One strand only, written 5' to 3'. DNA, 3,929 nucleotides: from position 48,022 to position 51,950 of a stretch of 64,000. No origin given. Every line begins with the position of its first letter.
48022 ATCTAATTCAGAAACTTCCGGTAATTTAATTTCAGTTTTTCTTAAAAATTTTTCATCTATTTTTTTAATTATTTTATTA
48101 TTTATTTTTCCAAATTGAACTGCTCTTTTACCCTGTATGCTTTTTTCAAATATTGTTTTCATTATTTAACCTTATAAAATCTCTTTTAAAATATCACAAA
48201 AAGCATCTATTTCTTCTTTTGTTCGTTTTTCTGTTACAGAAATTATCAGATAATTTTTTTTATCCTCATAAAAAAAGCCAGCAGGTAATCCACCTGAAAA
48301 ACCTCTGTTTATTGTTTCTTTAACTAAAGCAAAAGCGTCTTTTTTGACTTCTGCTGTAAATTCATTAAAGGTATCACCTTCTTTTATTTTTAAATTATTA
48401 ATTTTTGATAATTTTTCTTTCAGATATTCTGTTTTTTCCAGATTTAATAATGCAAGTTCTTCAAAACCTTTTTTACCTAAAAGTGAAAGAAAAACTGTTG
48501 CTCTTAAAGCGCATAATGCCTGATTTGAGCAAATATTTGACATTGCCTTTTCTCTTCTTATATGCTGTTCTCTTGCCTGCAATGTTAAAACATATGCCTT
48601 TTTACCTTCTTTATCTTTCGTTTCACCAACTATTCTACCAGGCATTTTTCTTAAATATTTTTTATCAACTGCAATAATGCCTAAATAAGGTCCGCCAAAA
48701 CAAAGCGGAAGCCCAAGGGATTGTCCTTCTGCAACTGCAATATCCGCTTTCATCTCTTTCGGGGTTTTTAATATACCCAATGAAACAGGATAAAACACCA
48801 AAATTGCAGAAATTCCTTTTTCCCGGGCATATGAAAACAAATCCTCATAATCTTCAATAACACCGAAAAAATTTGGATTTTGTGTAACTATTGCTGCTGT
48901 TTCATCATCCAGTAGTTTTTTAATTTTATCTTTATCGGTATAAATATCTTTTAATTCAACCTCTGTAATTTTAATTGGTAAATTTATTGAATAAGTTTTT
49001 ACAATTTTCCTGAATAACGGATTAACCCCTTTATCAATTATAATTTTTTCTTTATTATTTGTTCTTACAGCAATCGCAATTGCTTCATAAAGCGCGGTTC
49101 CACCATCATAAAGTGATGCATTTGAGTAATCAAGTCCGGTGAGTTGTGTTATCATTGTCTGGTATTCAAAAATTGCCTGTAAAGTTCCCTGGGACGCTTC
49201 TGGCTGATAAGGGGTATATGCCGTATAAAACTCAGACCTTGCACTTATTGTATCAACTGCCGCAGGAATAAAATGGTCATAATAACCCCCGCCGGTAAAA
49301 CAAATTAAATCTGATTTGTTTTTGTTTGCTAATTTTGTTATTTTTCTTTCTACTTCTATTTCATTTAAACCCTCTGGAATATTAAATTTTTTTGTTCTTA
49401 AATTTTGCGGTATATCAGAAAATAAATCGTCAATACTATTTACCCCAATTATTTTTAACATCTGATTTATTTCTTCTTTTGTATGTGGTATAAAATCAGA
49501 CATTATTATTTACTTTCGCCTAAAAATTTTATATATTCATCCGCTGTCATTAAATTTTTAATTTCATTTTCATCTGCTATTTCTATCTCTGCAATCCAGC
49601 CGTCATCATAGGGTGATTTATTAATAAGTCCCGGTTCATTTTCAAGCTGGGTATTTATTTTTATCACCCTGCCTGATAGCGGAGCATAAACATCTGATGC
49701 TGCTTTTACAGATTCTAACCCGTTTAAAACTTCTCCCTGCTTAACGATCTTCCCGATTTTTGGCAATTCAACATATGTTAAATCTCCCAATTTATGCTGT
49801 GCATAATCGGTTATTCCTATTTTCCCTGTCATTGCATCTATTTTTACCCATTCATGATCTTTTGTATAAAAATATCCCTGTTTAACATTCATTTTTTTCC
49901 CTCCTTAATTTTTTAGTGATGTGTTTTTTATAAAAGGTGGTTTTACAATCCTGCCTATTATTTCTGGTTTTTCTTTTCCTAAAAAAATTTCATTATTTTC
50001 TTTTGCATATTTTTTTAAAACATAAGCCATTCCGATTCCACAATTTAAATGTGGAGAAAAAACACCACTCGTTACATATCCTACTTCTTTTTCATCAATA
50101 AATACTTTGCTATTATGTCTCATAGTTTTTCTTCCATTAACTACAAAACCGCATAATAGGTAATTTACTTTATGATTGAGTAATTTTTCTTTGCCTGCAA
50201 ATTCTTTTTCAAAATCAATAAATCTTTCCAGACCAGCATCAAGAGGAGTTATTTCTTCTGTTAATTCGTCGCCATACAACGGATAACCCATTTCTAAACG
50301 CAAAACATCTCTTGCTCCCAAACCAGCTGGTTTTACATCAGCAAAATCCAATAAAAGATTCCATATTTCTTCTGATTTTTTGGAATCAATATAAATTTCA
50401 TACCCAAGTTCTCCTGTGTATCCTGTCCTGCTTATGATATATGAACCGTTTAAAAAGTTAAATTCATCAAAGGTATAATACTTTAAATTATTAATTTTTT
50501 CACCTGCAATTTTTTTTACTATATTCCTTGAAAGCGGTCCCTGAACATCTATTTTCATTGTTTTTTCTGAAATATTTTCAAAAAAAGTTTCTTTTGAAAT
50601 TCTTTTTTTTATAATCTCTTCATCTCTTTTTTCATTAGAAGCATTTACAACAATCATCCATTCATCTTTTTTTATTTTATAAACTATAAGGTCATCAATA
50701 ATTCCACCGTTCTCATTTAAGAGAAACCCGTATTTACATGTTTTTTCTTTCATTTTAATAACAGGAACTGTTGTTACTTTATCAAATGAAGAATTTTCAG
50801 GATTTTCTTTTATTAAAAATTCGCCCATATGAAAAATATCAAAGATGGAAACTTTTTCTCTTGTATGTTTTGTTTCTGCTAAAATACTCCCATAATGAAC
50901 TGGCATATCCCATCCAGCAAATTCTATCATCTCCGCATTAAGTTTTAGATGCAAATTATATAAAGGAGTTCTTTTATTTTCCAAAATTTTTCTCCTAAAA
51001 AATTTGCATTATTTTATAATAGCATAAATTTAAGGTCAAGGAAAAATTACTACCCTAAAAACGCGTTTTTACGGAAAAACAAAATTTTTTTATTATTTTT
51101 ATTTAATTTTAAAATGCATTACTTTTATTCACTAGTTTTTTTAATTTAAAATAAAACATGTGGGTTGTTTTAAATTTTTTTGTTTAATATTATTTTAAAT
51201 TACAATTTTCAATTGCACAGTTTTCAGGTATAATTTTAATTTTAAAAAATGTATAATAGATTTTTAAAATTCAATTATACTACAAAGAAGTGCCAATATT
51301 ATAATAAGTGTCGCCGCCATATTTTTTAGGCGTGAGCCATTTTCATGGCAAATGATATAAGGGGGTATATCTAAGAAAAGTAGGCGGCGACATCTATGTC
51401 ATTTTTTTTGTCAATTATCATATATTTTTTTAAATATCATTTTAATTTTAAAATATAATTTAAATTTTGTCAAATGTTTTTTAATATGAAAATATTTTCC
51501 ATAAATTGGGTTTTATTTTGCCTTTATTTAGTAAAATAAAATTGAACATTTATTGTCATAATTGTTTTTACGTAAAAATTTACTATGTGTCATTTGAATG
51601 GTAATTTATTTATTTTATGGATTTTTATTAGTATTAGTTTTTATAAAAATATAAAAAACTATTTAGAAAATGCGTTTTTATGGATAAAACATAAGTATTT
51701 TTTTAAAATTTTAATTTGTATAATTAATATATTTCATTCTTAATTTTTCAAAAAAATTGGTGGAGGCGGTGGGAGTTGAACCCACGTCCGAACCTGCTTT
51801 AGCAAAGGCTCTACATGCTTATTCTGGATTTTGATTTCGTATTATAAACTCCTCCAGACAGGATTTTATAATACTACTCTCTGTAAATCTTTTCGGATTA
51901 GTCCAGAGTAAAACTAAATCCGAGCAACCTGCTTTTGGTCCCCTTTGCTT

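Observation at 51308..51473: GC-rich three-stem RNA-like element with its own consensus promoter between ssrA and the gcv operon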

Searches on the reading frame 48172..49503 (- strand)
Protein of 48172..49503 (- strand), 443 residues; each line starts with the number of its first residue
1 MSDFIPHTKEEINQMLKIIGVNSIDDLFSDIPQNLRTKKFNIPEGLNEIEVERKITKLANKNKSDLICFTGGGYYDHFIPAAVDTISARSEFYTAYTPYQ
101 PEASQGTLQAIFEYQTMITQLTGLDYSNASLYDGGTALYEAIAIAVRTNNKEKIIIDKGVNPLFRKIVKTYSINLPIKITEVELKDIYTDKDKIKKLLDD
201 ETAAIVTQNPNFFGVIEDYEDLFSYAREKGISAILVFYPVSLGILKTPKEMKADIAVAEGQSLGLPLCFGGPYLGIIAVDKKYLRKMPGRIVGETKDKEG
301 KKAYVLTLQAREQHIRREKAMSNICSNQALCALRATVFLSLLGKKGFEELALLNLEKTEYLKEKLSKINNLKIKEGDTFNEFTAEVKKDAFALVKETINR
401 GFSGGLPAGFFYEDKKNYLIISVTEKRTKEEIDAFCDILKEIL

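Call 9: search_protein_families(library=pfam, proteins=[window:48172-49503:-])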
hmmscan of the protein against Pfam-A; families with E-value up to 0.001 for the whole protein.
window:48172-49503:- (443 aa): 2 families
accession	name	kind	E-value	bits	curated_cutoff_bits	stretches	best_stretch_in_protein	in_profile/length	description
PF02347.22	GDC-P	-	9.1e-133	443.7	26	1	4-438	3-428/429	Glycine cleavage system P-protein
PF00266.25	Aminotran_5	-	0.00065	19.2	21.5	0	175-373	112-299/371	Aminotransferase class-V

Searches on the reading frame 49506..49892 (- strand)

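Call 9: search_protein_families(library=pfam, proteins=[window:49506-49892:-])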
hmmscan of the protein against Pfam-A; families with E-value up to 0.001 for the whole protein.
window:49506-49892:- (128 aa): 1 family
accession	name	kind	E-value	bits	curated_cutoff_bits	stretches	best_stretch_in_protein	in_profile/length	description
PF01597.25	GCV_H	-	4e-43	146.6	22.2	1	9-125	3-120/122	Glycine cleavage H-protein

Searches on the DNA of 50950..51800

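Call 4: search_rna_families(source=window, start=50950, end=51800, threshold=evalue, max_evalue=10, show_alignments=3)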
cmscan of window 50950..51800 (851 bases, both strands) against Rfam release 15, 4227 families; matches with E-value up to 10: 3.
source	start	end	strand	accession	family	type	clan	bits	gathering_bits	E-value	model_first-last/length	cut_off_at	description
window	51758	51800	-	RF00023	tmRNA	Gene;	CL00001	45.6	47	9.3e-17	331-374/374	5'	transfer-messenger RNA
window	51681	51795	+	RF02194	HPnc0260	Gene; antisense;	-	24.8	59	5.6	1-156/156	no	Bacterial antisense RNA HPnc0260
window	50962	51003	+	RF02109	DLEU2_5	Gene; lncRNA;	-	15.8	40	7.1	35-84/84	no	Deleted in lymphocytic leukemia 2 conserved region 5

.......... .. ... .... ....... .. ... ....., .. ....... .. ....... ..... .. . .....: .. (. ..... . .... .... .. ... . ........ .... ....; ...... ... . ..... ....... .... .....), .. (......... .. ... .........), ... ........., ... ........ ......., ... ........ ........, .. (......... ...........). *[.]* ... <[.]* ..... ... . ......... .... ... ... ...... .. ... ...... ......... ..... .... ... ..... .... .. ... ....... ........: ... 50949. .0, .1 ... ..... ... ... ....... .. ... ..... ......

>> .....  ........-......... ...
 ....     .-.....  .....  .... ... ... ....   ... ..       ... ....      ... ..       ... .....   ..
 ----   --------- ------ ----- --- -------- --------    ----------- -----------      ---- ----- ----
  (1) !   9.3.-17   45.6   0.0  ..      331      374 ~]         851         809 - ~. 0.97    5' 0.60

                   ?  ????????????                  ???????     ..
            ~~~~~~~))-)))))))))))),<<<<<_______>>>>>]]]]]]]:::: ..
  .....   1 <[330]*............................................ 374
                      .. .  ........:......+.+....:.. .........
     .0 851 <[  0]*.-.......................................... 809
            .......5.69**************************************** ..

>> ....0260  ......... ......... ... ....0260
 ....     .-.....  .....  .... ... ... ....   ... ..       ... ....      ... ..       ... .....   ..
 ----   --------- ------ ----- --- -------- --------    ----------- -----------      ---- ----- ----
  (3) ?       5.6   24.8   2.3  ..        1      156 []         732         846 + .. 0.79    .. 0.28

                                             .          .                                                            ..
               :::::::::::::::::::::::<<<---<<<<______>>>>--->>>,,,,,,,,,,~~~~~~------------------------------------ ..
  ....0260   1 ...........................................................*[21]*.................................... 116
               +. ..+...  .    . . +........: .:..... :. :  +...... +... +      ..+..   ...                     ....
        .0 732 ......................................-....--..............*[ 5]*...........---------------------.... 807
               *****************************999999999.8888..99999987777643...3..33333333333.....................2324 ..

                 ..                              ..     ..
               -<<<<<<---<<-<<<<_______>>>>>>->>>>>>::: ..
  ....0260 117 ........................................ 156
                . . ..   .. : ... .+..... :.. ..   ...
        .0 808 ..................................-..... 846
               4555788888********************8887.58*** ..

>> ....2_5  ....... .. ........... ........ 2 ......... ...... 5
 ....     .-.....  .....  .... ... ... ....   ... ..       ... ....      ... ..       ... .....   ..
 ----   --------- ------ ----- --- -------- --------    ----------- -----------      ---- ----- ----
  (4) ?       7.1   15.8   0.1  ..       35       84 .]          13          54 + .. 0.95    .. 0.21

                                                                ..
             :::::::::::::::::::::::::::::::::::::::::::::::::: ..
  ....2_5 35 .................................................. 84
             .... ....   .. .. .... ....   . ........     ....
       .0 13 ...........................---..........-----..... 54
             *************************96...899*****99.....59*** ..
